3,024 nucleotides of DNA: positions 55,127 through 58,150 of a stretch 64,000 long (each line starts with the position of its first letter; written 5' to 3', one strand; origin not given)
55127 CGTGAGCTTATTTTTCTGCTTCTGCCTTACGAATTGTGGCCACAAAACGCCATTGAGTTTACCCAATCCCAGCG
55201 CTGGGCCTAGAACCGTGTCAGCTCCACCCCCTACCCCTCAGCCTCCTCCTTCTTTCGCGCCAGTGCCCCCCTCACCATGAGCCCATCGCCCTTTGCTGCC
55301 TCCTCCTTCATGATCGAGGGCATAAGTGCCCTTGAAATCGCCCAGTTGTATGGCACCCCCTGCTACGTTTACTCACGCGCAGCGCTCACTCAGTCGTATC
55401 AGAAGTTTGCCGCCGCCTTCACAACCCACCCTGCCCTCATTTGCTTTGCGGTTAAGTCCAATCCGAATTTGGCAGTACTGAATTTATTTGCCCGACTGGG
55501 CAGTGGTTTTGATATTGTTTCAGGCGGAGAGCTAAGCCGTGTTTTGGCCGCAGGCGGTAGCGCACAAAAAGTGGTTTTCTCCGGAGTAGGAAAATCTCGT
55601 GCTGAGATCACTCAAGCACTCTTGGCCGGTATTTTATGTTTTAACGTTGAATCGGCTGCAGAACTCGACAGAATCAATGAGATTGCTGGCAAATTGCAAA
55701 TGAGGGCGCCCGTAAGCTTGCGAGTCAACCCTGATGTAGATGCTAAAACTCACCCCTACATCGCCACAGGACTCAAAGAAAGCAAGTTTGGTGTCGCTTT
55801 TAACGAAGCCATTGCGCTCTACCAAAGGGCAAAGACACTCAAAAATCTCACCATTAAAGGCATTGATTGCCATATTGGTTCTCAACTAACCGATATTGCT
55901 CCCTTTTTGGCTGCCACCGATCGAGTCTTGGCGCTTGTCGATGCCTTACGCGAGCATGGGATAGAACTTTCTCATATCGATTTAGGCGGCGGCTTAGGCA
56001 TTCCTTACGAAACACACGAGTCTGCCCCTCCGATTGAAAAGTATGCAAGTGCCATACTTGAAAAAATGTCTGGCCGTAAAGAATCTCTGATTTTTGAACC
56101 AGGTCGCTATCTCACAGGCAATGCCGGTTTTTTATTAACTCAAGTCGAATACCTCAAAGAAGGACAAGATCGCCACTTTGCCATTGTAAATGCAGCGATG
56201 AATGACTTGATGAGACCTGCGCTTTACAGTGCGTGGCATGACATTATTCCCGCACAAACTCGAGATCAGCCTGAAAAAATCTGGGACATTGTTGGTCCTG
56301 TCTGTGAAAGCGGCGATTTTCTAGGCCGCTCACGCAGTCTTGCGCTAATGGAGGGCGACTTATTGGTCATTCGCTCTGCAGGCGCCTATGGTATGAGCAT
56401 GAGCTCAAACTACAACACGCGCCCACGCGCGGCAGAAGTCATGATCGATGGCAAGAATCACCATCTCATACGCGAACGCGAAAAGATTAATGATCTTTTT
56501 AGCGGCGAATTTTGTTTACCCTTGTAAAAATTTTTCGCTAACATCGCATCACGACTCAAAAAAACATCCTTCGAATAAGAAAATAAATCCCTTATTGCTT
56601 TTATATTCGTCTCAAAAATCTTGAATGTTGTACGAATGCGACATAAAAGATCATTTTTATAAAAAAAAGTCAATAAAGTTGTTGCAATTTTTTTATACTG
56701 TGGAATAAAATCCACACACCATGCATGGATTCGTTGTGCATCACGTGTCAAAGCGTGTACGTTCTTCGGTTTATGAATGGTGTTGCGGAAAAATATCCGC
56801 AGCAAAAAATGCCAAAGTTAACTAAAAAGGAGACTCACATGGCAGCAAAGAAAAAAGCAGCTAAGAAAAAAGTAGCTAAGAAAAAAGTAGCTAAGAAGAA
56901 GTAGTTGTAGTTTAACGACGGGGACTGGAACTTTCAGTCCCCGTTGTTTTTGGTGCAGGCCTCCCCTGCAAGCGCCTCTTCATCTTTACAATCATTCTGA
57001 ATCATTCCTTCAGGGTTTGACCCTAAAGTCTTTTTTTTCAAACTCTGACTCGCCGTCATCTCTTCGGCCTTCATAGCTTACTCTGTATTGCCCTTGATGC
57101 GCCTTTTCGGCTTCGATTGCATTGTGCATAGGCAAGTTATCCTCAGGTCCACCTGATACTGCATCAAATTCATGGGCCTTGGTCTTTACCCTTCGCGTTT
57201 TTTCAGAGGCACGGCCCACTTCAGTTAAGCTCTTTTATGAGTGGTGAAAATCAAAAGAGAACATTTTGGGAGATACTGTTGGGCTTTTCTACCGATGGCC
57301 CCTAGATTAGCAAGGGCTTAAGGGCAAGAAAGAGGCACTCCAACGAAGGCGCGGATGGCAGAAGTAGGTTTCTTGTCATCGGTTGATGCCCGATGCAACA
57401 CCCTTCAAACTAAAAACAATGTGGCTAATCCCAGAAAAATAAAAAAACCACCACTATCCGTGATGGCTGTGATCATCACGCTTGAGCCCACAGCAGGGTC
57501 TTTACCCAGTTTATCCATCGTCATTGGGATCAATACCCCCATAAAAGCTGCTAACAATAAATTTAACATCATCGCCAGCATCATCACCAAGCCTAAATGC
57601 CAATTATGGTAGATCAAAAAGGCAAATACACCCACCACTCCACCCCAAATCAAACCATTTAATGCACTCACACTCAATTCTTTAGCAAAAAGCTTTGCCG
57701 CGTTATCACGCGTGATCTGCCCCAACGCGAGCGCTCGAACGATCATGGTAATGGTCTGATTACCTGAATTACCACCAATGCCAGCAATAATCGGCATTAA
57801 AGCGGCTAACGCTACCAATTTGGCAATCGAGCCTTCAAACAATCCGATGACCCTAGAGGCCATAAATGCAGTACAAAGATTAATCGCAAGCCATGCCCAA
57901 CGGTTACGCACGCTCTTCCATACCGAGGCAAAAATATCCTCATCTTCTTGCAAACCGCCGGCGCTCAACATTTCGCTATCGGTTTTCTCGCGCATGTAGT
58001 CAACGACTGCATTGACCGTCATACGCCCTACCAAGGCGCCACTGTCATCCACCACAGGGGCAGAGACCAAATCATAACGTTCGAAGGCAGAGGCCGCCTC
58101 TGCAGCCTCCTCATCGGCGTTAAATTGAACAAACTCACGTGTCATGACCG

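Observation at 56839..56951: Free-standing 21-codon poly-Lys/Ala micro-gene that duplicates the SWIB gene 5' end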

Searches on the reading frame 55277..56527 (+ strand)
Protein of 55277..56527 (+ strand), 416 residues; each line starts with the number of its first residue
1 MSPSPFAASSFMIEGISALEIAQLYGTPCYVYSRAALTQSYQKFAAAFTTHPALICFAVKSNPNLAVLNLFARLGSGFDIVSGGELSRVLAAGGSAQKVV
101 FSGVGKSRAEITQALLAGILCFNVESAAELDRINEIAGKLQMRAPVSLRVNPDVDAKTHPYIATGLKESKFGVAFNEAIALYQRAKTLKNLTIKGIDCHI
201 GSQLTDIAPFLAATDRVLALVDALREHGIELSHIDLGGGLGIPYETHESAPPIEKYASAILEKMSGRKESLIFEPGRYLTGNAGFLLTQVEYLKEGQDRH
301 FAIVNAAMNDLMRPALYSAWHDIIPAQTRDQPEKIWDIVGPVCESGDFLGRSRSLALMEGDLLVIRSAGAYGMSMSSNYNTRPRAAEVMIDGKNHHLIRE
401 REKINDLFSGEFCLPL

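Call 7: find_related_loci(query=window:55277-56524:+, collection=genome_contigs, flank=4000)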
Query window:55277-56524:+ (416 aa) in genome_contigs; peptide patterns used: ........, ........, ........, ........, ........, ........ (x = any residue, [..] = any of these).
600 stretches matched a pattern (row limit reached: there are more); 577 encode a relative of the query (tblastn E <= 1e-3); the best 80 are kept; 80 distinct loci.
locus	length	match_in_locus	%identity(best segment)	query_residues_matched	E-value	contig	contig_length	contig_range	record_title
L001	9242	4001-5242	66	1-414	0e+0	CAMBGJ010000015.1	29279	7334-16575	MAG: Bordetella parapertussis isolate TH-11nov19-54 genome assembly, contig: TH-11nov19-C3724, whole genome shotgun sequ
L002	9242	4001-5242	63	6-414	3e-179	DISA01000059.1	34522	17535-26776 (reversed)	MAG TPA_asm: Gallionellaceae bacterium UBA6222 UBA6222_contig_4548, whole genome shotgun sequence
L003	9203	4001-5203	65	14-415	1e-178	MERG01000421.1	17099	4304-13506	MAG: Betaproteobacteria bacterium RIFCSPLOWO2_12_FULL_62_13 rifcsplowo2_12_scaffold_7215, whole genome shotgun sequence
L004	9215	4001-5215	64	6-411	5e-178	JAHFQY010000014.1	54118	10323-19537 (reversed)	MAG: Nitrosomonadales bacterium isolate nzgw561 NODE_340_length_54119_cov_4.376051, whole genome shotgun sequence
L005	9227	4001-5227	64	6-413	4e-178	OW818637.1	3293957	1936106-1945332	metagenome genome assembly, chromosome: 1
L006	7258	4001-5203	66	14-415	6e-178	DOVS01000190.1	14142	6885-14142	MAG TPA_asm: Betaproteobacteria bacterium isolate UBA9220 contig_77867, whole genome shotgun sequence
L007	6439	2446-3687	63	1-415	1e-178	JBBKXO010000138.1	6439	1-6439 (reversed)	MAG: Burkholderiales bacterium isolate metabat_bins.144 k119_1216401, whole genome shotgun sequence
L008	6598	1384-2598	65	6-411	2e-177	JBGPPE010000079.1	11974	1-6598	MAG: Gallionellaceae bacterium isolate OBJ2_061818_050_21 k141_2946293_length_11974_cov_11.0003, whole genome shotgun se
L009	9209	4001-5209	64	14-415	1e-176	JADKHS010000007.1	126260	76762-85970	MAG: Nitrosomonadales bacterium isolate Skiv_18-Q3-R9-52_BATAC.176 tig00019094-10-1257980, whole genome shotgun sequence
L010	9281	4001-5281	62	6-415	3e-176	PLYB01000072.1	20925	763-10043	MAG: Gallionellaceae bacterium isolate palsa_1006 73.20120700_P3D.316_contig_109893, whole genome shotgun sequence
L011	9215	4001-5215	63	6-411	2e-176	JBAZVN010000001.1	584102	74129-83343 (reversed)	MAG: Gallionellaceae bacterium isolate SO_2017_GW1_253 NODE_83_length_584102_cov_7.029755_OW334_2017, whole genome shotg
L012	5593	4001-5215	65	6-411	1e-176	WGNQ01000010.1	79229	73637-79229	MAG: Sideroxydans sp. isolate RI_121 c_000000004323, whole genome shotgun sequence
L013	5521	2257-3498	63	1-415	6e-179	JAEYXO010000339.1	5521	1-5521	MAG: Proteobacteria bacterium isolate OH_CBlB_315 k127_539857, whole genome shotgun sequence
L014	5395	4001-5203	64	14-415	5e-177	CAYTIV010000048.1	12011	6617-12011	MAG TPA_asm: uncultured Methylotenera sp. isolate binchicken_co398_3 genome assembly, contig: NODE_2448_length_12011_cov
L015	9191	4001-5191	65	14-411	6e-176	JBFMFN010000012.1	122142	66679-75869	MAG: Pseudomonadota bacterium isolate MAG272 MAG272_12, whole genome shotgun sequence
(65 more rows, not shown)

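Call 23: find_encoding_contigs(protein=window:55277-56527:+, flank=3000, max_places=6)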
Protein window:55277-56527:+ (416 aa): 4 contigs read that carry it; 4 places shown.
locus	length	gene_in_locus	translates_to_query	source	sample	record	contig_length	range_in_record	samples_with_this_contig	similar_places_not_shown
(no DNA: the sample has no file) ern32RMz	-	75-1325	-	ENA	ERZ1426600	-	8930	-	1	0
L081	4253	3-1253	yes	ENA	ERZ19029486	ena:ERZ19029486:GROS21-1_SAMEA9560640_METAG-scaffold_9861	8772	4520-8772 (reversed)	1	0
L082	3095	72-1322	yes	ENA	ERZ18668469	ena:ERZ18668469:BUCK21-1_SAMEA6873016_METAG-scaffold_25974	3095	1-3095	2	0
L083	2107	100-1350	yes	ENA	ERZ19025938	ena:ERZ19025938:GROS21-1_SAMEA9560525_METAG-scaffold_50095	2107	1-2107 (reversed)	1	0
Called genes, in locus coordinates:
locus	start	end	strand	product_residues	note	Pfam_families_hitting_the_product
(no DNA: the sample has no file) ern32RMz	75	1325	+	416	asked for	PF00278:Orn_DAP_Arg_deC, PF01168:Ala_racemase_N (faint), PF02784:Orn_Arg_deC_N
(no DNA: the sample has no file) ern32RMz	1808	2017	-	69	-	-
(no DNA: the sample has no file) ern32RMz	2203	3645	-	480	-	PF03448:MgtE_N, PF00571:CBS (weak), PF01769:MgtE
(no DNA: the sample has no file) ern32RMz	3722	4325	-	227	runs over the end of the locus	-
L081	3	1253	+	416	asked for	PF00278:Orn_DAP_Arg_deC, PF01168:Ala_racemase_N (faint), PF02784:Orn_Arg_deC_N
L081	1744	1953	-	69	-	-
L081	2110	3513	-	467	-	-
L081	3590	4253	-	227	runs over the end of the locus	-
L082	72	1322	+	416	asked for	PF00278:Orn_DAP_Arg_deC, PF01168:Ala_racemase_N (faint), PF02784:Orn_Arg_deC_N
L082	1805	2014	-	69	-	-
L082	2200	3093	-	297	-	?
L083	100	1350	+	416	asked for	PF00278:Orn_DAP_Arg_deC, PF01168:Ala_racemase_N (faint), PF02784:Orn_Arg_deC_N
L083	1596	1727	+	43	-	-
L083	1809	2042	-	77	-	-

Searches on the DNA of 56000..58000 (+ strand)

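Call 5: search_rna_families(source=window, start=56000, end=58000, threshold=evalue, max_evalue=1)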
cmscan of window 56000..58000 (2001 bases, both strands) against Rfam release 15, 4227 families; matches with E-value up to 1: 1.
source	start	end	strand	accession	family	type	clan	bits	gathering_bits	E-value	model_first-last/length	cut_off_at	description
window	57545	57584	-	RF00344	snoZ267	Gene; snRNA; snoRNA; CD-box;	-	21.8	43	0.45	1-73/73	no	Small nucleolar RNA Z267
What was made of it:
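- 56718..56838 (+): 5' leader of about 121 nt, starting at the predicted transcription start near 56718. There is no Rfam match at E<=1 (call 5).
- No target is known and there is no Rfam family (call 5).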

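Call 49: build_rna_model(alignment_id=A1, structure=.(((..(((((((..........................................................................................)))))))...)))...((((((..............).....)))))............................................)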
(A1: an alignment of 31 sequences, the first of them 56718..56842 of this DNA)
Model R1 built from alignment A1 (31 sequences, 194 columns); structure: as given.
model positions 141; base pairs 16; branch points 1; effective number of sequences 5.32; information 0.59 bits per position. Calibrated on 0.2 Mb of random sequence (short: E-values are rough).
structure used (alignment columns):
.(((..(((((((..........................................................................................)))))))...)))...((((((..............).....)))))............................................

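Call 50: search_with_rna_model(model_id=R1, sources=[window, L001, L002, L003, L004, L005, L006, L007, L008, L009, L010, L011, L012, L013, L014, L015, L016, L017, L018, L019, L020, L021, L022, L023, L024, L025, L026, L027, L028, L029, L030, L031, L032, L033, L034, L035, L036, L037, L038, L039, L040, L041, L042, L043, L044, L045, L046, L047, L048, L049, L050, L051, L052, L053, L054, L055, L056, L057, L058, L059, L060, L061, L062, L063, L064, L065, L066, L067, L068, L069, L070, L071, L072, L073, L074, L075, L076, L077, L078, L079, L080], max_evalue=1)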
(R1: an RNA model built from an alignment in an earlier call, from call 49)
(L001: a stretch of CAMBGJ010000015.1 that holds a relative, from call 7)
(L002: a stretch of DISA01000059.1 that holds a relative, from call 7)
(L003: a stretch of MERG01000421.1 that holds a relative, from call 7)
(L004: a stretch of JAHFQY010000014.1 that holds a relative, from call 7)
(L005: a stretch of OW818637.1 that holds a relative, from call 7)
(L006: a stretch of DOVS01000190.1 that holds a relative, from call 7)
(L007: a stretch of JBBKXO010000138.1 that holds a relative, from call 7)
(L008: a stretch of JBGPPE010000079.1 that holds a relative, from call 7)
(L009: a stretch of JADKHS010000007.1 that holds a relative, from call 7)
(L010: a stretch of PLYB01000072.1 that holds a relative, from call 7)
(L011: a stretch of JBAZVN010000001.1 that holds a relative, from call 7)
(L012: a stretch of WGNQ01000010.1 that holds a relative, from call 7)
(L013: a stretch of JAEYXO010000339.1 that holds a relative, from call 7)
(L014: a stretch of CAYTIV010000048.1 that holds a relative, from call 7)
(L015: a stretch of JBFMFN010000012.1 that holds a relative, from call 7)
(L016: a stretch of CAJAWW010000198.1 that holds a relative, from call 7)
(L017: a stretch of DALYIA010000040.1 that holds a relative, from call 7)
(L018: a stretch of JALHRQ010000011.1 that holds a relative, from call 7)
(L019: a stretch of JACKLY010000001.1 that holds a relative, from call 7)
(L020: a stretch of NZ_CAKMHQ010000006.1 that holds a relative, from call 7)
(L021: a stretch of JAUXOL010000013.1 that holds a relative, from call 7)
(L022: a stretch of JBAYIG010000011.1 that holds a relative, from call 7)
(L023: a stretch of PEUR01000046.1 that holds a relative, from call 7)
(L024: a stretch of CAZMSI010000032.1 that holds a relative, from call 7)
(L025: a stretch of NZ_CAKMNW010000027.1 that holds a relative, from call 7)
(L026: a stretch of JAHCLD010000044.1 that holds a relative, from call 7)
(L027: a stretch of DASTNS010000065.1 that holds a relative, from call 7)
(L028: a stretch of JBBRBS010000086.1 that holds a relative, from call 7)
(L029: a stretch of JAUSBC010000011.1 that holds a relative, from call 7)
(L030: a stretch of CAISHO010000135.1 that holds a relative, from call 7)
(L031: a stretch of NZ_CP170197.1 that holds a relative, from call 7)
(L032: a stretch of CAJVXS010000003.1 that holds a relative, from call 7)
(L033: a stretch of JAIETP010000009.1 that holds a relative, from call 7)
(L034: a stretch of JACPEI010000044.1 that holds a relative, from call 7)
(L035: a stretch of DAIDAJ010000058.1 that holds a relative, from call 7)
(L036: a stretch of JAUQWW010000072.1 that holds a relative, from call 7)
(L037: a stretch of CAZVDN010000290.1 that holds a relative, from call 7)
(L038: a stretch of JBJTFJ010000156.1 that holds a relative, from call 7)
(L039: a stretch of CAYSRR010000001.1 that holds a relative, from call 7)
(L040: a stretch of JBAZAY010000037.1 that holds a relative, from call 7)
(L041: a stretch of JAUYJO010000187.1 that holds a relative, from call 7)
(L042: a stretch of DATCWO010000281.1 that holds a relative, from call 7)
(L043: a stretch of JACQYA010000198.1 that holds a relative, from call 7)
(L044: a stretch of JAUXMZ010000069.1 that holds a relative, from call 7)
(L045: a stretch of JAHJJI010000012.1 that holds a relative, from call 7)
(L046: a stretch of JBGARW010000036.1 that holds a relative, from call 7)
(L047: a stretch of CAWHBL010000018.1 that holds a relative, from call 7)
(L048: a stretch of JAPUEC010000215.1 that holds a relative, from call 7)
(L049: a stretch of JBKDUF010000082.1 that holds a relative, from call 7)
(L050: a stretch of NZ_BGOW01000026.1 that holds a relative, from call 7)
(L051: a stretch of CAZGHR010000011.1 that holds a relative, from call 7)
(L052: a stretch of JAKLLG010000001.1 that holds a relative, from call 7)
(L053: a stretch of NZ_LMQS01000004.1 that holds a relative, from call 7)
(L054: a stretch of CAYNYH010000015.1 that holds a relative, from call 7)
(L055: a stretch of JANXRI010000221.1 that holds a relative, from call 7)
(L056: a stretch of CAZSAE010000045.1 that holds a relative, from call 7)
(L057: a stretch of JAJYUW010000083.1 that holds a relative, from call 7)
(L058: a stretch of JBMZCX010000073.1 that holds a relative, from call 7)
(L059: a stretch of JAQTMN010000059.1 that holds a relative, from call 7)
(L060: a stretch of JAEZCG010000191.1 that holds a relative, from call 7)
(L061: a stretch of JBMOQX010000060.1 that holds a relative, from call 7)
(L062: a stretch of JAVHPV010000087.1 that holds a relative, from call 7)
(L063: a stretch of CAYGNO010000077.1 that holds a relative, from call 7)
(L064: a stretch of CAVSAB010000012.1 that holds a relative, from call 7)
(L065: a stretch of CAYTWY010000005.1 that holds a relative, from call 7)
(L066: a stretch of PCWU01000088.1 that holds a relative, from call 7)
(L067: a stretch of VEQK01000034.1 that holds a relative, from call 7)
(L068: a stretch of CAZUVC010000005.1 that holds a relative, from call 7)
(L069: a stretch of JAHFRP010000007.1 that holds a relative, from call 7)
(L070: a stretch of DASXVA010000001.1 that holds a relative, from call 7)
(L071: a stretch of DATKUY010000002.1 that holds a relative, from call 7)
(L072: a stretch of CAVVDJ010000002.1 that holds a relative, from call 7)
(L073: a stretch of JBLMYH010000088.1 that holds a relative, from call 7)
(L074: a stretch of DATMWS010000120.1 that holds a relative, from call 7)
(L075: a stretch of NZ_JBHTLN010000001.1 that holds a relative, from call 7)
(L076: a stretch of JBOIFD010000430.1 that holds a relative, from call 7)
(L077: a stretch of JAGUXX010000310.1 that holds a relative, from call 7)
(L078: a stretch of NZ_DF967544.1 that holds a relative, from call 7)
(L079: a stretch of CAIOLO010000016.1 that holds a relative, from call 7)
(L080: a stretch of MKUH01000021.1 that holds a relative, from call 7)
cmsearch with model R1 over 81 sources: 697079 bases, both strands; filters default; matches with E-value up to 1: 17.
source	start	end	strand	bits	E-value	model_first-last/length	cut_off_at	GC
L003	5435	5575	+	144.6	1.5e-40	1-141/141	no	0.4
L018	5387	5526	+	138.7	8.6e-39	1-141/141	no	0.45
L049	5358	5497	+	137.4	2.1e-38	1-141/141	no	0.49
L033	5411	5563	+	127.5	1.8e-35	1-141/141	no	0.45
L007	3831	3970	+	126.7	3.3e-35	1-141/141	no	0.44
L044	5369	5506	+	115.9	5.5e-32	1-141/141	no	0.43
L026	5347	5453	+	102.4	6e-28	1-141/141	no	0.46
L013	3643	3749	+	102.2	7e-28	1-141/141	no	0.47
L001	5475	5628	+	93.8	2.2e-25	1-141/141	no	0.47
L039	5353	5495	+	80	3e-21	1-141/141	no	0.55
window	56718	56841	+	79.6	4e-21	1-141/141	no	0.42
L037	4632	4765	+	62.1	6.8e-16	1-141/141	no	0.43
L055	5253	5387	+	59.4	4.3e-15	1-141/141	no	0.41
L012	5301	5413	+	16.4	0.031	1-141/141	no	0.4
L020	5507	5531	+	13.7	0.2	1-141/141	no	0.4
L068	5484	5513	+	12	0.63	1-141/141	no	0.33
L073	3309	3395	+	12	0.65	1-141/141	no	0.45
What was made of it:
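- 56718..56838 (+): Covariance model R1 scores 59-145 bits in 13 genome loci (call 50).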

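Call 51: search_with_rna_model(model_id=R1, sources=[L036, L024, L004, L010, L008, L027, L054, L029, L035, L012, L046, L064], max_evalue=1, filters=off, show_alignments=3)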
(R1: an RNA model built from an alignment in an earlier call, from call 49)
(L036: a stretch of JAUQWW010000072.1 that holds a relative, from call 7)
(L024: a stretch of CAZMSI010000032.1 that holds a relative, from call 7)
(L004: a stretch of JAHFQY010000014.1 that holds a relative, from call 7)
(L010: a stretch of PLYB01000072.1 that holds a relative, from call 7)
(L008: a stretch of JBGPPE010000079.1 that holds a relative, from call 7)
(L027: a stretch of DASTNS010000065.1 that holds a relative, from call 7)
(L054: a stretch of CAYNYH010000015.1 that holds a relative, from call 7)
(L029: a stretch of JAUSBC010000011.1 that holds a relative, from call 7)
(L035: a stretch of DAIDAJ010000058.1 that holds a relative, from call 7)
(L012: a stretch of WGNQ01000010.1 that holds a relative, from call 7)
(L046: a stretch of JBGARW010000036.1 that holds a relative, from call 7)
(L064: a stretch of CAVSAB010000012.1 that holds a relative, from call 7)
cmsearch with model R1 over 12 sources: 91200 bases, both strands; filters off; matches with E-value up to 1: 7.
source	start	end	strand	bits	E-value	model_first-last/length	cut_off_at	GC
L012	5301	5413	+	16.4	0.0041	1-141/141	no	0.4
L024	4472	4584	+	11.5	0.12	1-141/141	no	0.43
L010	8546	8657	+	10.1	0.32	1-141/141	no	0.36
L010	5359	5471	+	9.9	0.36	1-141/141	no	0.36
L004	3749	3782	+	9.3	0.56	1-141/141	no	0.44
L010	1554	1721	+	9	0.68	1-141/141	no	0.58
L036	5338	5439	+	8.6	0.86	1-141/141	no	0.41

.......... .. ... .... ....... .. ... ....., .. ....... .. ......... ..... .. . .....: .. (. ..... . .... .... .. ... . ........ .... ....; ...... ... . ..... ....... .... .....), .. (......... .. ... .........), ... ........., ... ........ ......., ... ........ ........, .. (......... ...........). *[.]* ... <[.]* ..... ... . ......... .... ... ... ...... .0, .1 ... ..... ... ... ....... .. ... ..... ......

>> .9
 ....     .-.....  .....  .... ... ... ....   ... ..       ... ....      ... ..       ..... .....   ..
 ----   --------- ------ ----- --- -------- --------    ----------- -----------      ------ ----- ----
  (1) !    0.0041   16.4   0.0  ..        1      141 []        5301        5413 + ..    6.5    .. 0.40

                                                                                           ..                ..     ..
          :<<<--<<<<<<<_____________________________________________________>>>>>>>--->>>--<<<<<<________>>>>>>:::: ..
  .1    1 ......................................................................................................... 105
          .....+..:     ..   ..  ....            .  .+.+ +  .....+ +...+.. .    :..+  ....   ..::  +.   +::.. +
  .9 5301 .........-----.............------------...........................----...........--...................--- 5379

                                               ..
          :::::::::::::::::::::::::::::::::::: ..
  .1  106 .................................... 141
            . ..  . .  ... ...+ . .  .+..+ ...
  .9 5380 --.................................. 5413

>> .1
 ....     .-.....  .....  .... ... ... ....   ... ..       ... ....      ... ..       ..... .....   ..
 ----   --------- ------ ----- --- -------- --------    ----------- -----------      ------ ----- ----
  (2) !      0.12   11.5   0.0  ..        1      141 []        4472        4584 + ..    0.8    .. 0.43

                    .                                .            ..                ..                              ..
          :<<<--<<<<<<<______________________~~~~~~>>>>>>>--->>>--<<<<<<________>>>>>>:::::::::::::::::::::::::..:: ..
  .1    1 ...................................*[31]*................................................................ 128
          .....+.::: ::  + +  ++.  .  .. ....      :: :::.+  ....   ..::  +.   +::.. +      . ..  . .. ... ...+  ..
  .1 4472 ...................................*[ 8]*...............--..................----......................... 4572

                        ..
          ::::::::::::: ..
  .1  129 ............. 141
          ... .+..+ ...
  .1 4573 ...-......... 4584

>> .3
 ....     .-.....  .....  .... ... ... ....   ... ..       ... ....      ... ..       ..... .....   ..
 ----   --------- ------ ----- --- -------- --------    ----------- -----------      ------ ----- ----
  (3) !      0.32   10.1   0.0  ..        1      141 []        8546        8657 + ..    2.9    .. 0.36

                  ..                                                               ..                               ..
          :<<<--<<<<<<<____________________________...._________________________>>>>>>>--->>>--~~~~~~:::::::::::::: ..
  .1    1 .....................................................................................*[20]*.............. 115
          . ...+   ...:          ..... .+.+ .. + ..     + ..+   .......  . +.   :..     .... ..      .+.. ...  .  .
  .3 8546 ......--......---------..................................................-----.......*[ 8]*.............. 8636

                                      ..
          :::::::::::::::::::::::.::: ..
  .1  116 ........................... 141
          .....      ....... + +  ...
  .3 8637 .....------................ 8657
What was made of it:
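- Leader homology with the long-form clade is weak by covariance model (E 0.004-0.9, calls 50, 51).
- Tried and rejected: Covariance model R1 did not convincingly recover the Gallionellaceae leaders (calls 50, 51).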
